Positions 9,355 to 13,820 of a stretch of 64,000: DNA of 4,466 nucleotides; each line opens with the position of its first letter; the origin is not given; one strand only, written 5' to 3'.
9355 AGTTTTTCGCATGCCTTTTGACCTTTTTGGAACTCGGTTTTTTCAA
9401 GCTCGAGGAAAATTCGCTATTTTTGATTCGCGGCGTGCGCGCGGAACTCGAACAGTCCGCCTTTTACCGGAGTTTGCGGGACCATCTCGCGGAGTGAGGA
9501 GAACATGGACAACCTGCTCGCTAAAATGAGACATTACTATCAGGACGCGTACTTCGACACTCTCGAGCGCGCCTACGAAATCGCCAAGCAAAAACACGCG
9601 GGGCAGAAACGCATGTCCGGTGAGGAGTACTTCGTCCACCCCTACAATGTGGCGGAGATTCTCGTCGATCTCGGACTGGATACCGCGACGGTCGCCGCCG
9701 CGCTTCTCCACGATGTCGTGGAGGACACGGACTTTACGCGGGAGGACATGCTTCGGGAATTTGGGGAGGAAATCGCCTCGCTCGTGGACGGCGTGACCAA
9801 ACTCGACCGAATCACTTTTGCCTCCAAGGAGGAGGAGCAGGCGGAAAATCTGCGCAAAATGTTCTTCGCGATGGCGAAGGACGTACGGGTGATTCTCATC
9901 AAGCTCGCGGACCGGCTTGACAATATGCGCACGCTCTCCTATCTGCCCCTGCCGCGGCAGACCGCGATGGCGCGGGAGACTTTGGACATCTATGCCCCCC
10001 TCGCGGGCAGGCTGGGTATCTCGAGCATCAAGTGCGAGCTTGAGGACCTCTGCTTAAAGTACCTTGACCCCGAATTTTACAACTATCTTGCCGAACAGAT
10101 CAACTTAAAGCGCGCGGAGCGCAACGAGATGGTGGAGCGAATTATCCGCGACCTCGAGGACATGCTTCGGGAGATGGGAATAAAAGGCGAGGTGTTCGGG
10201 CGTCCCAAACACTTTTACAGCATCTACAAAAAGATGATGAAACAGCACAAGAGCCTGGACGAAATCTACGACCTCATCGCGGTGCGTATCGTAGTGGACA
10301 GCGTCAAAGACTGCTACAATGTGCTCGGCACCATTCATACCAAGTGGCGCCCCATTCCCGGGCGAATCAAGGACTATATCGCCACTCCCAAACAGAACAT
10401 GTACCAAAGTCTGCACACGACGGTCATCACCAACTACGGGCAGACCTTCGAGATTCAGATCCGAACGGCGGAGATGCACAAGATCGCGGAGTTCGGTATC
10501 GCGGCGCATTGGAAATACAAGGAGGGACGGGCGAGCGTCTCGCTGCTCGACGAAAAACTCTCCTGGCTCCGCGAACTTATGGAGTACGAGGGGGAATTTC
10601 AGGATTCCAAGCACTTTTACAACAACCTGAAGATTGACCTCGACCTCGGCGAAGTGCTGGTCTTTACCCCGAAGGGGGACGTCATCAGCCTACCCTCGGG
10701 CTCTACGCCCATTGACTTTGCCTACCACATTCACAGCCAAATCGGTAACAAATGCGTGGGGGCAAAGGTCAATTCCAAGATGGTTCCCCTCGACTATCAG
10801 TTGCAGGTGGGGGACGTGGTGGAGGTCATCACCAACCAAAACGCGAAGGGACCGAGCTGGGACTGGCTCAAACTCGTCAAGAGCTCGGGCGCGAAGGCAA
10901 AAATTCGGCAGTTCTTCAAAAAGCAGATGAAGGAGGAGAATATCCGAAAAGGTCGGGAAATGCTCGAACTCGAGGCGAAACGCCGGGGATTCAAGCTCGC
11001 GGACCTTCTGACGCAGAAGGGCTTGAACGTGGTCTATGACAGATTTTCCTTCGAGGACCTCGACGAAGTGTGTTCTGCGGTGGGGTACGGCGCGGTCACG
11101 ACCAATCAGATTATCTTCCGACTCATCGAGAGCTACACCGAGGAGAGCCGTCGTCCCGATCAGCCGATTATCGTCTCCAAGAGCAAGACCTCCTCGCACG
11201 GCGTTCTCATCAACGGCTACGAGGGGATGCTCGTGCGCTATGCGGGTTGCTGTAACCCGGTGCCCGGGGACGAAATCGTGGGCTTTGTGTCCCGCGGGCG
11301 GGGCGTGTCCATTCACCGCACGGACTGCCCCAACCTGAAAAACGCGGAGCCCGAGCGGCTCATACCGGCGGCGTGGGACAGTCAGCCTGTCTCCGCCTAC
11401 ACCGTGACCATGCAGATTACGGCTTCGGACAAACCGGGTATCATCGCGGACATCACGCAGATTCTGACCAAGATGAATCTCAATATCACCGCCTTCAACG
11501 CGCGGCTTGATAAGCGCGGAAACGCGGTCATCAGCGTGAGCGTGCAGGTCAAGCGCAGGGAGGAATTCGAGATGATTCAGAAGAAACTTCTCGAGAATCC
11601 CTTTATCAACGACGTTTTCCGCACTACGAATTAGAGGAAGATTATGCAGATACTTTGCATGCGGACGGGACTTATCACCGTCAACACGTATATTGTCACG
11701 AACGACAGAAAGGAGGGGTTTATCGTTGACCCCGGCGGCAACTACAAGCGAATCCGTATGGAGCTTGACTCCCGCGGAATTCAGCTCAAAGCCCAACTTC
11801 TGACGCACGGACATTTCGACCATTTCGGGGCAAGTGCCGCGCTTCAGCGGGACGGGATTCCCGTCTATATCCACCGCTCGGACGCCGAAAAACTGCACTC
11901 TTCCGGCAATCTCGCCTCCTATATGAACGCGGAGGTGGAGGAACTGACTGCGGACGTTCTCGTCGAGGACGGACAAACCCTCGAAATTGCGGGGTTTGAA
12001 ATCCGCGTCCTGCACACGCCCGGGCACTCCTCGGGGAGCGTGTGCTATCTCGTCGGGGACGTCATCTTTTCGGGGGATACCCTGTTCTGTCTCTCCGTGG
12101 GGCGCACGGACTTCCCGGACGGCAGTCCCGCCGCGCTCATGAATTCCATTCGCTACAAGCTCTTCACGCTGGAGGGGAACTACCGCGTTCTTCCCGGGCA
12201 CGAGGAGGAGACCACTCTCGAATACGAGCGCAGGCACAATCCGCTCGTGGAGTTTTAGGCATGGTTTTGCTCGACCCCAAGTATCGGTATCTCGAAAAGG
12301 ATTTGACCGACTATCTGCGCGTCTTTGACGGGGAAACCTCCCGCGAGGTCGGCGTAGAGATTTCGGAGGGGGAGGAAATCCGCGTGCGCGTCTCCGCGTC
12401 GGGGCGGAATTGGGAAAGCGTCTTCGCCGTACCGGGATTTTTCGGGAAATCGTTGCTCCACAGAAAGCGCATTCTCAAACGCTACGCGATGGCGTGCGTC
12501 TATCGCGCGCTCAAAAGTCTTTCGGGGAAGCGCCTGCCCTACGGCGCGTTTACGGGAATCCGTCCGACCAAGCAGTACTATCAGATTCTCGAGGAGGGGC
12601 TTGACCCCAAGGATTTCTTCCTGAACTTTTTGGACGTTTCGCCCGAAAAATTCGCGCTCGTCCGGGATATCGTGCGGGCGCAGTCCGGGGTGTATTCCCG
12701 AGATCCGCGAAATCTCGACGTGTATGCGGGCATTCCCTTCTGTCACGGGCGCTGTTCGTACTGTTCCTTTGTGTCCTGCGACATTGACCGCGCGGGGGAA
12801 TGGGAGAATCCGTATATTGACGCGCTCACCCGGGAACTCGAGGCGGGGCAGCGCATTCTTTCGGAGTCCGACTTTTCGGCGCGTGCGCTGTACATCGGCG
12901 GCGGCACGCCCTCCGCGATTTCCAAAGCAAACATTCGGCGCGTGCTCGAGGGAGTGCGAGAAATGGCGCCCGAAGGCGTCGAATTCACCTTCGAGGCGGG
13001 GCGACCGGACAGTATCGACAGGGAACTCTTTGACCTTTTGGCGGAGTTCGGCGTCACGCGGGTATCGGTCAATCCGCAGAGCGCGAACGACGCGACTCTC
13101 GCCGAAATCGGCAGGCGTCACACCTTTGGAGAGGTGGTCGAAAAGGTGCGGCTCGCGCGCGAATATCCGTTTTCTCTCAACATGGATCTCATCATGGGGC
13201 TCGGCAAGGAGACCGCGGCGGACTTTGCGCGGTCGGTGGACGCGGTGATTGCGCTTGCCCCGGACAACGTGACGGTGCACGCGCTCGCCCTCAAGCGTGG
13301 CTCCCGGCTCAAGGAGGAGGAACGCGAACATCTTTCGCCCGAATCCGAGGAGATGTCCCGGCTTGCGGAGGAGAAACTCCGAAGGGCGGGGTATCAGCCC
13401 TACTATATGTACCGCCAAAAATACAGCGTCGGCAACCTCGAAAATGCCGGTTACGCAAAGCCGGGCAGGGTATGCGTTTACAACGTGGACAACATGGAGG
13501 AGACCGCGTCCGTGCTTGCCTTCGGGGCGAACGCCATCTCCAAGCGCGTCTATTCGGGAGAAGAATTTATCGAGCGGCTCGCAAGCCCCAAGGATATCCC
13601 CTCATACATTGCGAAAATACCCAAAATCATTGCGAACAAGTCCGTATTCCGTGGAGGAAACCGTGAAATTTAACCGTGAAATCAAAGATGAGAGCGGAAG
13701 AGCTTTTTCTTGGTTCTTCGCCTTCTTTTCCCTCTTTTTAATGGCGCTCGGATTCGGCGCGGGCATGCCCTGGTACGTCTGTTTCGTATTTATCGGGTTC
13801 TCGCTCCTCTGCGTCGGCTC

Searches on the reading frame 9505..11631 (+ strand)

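Call 17: search_protein_families(library=pfam, proteins=[window:9505-11631:+])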
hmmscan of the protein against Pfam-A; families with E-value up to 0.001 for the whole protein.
window:9505-11631:+ (709 aa): 8 families
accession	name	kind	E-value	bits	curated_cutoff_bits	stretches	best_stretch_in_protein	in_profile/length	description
PF13328.12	HD_4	-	3.3e-51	173.6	27.2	1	23-172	1-155/156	HD domain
PF04607.23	RelA_SpoT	-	3.3e-45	153.4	27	1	232-341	1-111/113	Region found in RelA / SpoT proteins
PF02824.27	TGS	-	1.7e-23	82.9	22.2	1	386-443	3-60/60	TGS domain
PF13291.12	ACT_4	-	1.5e-15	58.1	27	1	630-706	3-80/80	ACT domain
PF01966.28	HD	-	1.1e-13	51.9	22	1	42-141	1-116/116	HD domain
PF19296.4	RelA_AH_RIS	-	5.2e-12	46.7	23.8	1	462-550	8-92/185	RelA/SpoT, AH and RIS domains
PF01842.31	ACT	-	1.9e-07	31.2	27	1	637-688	4-57/66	ACT domain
PF22629.2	ACT_AHAS_ss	-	1.5e-05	25.5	27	1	637-696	2-60/67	AHAS small subunit-like ACT domain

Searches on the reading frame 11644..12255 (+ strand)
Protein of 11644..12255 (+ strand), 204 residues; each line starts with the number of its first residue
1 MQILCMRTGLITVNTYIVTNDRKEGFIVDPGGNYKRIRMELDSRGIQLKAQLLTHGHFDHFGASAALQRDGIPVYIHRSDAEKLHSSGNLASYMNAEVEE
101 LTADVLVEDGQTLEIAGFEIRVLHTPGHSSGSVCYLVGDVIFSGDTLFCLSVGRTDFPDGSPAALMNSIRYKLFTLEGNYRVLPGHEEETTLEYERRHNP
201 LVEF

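Call 17: search_protein_families(library=pfam, proteins=[window:11644-12255:+])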
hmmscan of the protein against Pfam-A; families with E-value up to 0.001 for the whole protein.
window:11644-12255:+ (204 aa): 2 families
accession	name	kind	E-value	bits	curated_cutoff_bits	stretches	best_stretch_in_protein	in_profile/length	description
PF00753.33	Lactamase_B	-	2.5e-26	93.3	22.7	1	11-186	4-196/196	Metallo-beta-lactamase superfamily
PF12706.13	Lactamase_B_2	-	3.1e-06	27.4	27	1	47-146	30-143/200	Beta-lactamase superfamily domain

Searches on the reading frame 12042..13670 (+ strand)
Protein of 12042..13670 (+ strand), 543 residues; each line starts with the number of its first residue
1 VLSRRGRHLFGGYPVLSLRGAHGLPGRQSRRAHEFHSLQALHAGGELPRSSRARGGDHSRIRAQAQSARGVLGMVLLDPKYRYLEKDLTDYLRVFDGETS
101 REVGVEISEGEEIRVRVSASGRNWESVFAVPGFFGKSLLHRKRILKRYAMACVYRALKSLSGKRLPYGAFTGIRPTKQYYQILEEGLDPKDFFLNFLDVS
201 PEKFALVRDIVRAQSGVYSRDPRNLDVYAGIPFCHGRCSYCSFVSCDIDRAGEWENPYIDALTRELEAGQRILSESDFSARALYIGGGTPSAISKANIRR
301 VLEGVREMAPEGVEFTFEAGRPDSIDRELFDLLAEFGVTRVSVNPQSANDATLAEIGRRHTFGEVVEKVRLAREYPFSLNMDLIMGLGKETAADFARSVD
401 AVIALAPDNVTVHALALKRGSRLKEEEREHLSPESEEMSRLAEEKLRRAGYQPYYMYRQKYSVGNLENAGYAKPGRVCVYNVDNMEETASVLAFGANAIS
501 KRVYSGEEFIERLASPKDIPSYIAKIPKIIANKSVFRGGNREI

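Call 17: search_protein_families(library=pfam, proteins=[window:12042-13670:+])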
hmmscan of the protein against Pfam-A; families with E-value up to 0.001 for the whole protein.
window:12042-13670:+ (543 aa): 1 family
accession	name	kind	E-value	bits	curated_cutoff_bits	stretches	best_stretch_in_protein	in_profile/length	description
PF04055.27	Radical_SAM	-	1.2e-20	74.7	29.5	1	231-400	4-164/166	Radical SAM superfamily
